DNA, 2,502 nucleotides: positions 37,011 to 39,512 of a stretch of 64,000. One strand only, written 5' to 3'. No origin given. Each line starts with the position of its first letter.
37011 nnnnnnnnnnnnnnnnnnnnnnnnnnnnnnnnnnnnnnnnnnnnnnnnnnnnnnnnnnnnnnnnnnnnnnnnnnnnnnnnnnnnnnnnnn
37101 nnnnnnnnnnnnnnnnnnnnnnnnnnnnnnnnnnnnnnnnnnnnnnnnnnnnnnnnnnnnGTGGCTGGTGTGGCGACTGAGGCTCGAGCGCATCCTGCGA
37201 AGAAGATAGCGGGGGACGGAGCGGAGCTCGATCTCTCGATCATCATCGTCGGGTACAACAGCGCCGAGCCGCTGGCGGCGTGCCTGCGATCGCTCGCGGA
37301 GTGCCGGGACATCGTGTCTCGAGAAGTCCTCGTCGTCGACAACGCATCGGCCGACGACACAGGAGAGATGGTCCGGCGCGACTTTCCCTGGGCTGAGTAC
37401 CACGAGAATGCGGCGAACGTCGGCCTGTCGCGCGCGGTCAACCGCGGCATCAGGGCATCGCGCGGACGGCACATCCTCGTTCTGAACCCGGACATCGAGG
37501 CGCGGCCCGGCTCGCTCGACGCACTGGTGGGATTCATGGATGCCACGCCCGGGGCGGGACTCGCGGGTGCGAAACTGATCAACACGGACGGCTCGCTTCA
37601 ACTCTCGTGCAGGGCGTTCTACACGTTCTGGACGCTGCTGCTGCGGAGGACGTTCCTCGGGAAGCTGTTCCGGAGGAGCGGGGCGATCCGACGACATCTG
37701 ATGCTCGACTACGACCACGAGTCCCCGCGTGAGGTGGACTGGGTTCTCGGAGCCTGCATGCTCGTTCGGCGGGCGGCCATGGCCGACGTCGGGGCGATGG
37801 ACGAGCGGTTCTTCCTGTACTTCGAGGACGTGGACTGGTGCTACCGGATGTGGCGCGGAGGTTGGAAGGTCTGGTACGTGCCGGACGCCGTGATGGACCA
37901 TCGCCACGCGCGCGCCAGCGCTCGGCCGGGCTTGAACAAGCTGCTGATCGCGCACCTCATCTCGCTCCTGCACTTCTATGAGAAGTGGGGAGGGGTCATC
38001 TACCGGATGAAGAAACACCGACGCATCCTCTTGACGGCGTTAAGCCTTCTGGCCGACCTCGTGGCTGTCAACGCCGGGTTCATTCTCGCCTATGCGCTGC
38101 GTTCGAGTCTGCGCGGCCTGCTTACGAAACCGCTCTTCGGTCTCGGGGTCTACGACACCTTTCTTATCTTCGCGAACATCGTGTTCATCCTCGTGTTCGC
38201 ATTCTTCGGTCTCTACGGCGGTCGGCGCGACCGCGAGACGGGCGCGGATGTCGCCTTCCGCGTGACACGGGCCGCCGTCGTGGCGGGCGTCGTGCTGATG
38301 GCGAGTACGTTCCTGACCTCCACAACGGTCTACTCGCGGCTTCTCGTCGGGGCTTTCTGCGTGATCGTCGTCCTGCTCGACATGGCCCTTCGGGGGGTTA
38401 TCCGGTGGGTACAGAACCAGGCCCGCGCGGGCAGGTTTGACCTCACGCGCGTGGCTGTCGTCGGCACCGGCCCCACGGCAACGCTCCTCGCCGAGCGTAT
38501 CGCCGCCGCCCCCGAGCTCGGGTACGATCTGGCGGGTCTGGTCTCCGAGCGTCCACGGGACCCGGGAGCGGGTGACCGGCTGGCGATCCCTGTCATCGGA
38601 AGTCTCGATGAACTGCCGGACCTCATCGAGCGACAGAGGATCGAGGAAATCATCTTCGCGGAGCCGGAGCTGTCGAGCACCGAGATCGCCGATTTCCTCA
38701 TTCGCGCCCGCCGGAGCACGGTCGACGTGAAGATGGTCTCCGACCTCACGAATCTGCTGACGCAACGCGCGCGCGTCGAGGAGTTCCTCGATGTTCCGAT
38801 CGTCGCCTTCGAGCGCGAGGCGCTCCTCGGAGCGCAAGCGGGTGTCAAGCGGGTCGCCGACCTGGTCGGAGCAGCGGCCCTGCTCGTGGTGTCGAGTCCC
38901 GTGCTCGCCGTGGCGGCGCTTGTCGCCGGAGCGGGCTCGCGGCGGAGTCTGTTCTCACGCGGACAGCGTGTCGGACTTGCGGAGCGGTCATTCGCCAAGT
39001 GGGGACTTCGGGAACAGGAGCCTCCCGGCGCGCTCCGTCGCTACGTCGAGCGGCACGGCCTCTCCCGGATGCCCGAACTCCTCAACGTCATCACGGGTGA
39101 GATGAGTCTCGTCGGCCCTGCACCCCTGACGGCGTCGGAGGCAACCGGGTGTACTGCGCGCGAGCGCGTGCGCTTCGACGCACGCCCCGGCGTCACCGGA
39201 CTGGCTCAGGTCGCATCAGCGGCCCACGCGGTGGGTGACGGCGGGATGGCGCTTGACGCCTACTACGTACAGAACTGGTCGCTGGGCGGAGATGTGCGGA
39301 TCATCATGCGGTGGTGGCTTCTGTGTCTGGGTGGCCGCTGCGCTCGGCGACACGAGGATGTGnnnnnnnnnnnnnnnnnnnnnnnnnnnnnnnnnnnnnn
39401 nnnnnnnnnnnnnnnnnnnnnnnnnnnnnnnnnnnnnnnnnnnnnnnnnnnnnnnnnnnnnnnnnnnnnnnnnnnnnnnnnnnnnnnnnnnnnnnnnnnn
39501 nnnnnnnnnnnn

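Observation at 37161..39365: Single-ORF fusion of a GT2 glycosyltransferase with a WbaP/PglC-type polyprenyl glycosylphosphotransferase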

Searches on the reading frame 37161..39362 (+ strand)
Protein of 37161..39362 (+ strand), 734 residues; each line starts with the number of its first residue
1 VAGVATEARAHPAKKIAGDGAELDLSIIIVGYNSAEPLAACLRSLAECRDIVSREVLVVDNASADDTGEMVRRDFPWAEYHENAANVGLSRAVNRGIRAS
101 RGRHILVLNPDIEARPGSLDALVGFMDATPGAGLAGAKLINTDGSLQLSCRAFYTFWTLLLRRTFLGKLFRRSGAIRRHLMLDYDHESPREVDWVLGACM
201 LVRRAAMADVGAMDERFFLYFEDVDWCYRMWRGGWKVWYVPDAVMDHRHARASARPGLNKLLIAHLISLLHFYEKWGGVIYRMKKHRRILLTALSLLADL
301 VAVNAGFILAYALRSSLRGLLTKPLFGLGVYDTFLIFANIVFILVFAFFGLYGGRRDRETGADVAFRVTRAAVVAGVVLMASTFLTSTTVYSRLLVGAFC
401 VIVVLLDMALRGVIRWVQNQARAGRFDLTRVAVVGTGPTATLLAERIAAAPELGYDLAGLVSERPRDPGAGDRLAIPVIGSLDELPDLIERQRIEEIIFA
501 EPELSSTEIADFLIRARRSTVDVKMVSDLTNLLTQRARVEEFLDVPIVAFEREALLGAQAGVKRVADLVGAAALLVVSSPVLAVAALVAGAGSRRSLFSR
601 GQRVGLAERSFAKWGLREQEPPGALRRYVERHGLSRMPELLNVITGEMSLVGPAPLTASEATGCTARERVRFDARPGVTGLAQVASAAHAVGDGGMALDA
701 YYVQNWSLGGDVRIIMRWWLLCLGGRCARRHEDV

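Call 3: search_protein_families(library=pfam, proteins=[window:37161-39362:+], max_evalue=0.01)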
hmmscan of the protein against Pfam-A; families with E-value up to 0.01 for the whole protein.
window:37161-39362:+ (734 aa): 6 families
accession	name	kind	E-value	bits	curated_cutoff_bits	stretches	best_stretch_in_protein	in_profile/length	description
PF02397.22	Bac_transf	-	5.3e-26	91.7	27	1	563-717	1-172/179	Bacterial sugar transferase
PF00535.33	Glycos_transf_2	-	1.1e-17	64.9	23.3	1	26-137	1-114/168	Glycosyl transferase family 2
PF13641.12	Glyco_tranf_2_3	-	4.5e-17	63.3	27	1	25-252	3-216/230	Glycosyltransferase like family 2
PF13727.12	CoA_binding_3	-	5.6e-17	62.7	25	1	348-526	2-174/175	CoA-binding domain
PF13632.12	Glyco_trans_2_3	-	1.5e-05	25.3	27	1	191-347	68-195/198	Glycosyl transferase family group 2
PF13506.12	Glyco_transf_21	-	0.0048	16.8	21.7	0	191-251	98-158/174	Glycosyl transferase family 21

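Call 4: search_protein_families(library=ncbifam, proteins=[window:37161-39362:+], max_evalue=0.01)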
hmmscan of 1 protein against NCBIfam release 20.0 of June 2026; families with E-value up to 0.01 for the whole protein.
window:37161-39362:+ (734 aa): 25 families
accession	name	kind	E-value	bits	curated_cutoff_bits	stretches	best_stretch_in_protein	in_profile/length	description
TIGR03025.1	EPS_sugtrans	subfamily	2.5e-66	224.8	295.55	2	297-616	1-311/445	exopolysaccharide biosynthesis polyprenyl glycosylphosphotransferase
TIGR03023.1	WcaJ_sugtrans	equivalog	9.5e-58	196.6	410.75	2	298-615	2-315/453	undecaprenyl-phosphate glucose phosphotransferase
TIGR03022.1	WbaP_sugtrans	subfamily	5.7e-41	141.2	403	2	296-617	2-313/456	undecaprenyl-phosphate galactose phosphotransferase WbaP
NF007518.0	PRK10124.1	equivalog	1.4e-27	96.6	684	2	374-617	95-328/464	undecaprenyl-phosphate glucose phosphotransferase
TIGR03013.1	EpsB_2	subfamily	7.1e-26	91.3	393.35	1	307-719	11-433/443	TIGR03013 family XrtA/PEP-CTERM system glycosyltransferase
NF041877.1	EPS_EpsZ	equivalog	3.9e-25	88.4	800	2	625-727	355-457/459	exopolysaccharide biosynthesis polyisoprenyl-phosphate hexose-1-phosphate transferase EpsZ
TIGR03965.1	mycofact_glyco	equivalog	1.4e-19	70.4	280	2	191-250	225-283/467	mycofactocin biosynthesis glycosyltransferase MftF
NF052601.1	undeca_RfbP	equivalog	1.9e-17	63.3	330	2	625-717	138-230/244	undecaprenyl-phosphate galactose phosphotransferase family protein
NF041875.1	EPS_EpsD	equivalog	1.7e-16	60.6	370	2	25-120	1-98/325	exopolysaccharide biosynthesis glycosyltransferase EpsD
NF050817.1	PolSacchBiosHfsE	equivalog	7.8e-15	54.5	750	1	338-718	54-455/467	polysaccharide biosynthesis protein HfsE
NF011751.0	PRK15204.1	equivalog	1.3e-14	53.7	907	1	623-717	370-464/476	undecaprenyl-phosphate galactose phosphotransferase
NF045514.1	glycotran_HepC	equivalog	4.5e-14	52.3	140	1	552-661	106-217/220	heterocyst development glycosyltransferase HepC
TIGR01556.1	rhamnosyltran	subfamily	1.3e-13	50.8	200.55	1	54-256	22-209/281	rhamnosyltransferase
NF038302.1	EPS_HpsE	equivalog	2.3e-11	43.2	300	1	23-138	1-123/307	hormogonium polysaccharide biosynthesis glycosyltransferase HpsE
TIGR04283.1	glyco_like_mftF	equivalog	1.8e-08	34.3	182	1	25-128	1-98/221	TIGR04283 family arsenosugar biosynthesis glycosyltransferase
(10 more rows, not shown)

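Call 5: search_solved_structures(query=window:37161-39362:+, max_evalue=0.001, show_alignments=4)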
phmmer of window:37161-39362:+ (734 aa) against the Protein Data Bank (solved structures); distinct sequences matched with E-value up to 0.001: 13.
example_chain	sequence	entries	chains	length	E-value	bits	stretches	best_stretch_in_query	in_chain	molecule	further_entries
30us_A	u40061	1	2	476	5e-18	67.6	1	623-717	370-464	UDP-Gal::undecaprenolphosphate Gal-1-P transferase WbaP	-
9s7s_A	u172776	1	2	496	5.3e-18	67.5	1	623-717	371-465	UDP-Gal::undecaprenolphosphate Gal-1-P transferase WbaP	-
30wc_A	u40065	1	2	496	5.3e-18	67.5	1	623-717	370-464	Undecaprenyl-phosphate galactose phosphotransferase WbaP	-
9s8l_A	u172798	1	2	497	5.4e-18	67.5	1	623-717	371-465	UDP-Gal::undecaprenolphosphate Gal-1-P transferase WbaP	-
8g1n_A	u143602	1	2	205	6.7e-16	60.6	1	562-716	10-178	N,N'-diacetylbacilliosaminyl-1-phosphate transferase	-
8e37_B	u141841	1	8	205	8.1e-16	60.3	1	562-717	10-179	N,N'-diacetylbacilliosaminyl-1-phosphate transferase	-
8t53_A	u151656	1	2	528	2.5e-13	52.1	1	622-717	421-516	Undecaprenyl-phosphate galactose phosphotransferase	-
2z87_A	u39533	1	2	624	5.1e-09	37.9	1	3-142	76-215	Chondroitin synthase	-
2z86_A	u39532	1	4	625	5.1e-09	37.9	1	3-142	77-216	Chondroitin synthase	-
6p61_A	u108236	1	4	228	5.5e-05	24.5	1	25-130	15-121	Glycosyltransferase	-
9omh_A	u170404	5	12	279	9.7e-05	23.7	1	20-147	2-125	Glycosyltransferase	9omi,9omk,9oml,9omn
9omm_A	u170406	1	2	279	9.7e-05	23.7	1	20-147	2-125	Glycosyltransferase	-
9omj_A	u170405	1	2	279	0.00046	21.5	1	20-147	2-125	Glycosyltransferase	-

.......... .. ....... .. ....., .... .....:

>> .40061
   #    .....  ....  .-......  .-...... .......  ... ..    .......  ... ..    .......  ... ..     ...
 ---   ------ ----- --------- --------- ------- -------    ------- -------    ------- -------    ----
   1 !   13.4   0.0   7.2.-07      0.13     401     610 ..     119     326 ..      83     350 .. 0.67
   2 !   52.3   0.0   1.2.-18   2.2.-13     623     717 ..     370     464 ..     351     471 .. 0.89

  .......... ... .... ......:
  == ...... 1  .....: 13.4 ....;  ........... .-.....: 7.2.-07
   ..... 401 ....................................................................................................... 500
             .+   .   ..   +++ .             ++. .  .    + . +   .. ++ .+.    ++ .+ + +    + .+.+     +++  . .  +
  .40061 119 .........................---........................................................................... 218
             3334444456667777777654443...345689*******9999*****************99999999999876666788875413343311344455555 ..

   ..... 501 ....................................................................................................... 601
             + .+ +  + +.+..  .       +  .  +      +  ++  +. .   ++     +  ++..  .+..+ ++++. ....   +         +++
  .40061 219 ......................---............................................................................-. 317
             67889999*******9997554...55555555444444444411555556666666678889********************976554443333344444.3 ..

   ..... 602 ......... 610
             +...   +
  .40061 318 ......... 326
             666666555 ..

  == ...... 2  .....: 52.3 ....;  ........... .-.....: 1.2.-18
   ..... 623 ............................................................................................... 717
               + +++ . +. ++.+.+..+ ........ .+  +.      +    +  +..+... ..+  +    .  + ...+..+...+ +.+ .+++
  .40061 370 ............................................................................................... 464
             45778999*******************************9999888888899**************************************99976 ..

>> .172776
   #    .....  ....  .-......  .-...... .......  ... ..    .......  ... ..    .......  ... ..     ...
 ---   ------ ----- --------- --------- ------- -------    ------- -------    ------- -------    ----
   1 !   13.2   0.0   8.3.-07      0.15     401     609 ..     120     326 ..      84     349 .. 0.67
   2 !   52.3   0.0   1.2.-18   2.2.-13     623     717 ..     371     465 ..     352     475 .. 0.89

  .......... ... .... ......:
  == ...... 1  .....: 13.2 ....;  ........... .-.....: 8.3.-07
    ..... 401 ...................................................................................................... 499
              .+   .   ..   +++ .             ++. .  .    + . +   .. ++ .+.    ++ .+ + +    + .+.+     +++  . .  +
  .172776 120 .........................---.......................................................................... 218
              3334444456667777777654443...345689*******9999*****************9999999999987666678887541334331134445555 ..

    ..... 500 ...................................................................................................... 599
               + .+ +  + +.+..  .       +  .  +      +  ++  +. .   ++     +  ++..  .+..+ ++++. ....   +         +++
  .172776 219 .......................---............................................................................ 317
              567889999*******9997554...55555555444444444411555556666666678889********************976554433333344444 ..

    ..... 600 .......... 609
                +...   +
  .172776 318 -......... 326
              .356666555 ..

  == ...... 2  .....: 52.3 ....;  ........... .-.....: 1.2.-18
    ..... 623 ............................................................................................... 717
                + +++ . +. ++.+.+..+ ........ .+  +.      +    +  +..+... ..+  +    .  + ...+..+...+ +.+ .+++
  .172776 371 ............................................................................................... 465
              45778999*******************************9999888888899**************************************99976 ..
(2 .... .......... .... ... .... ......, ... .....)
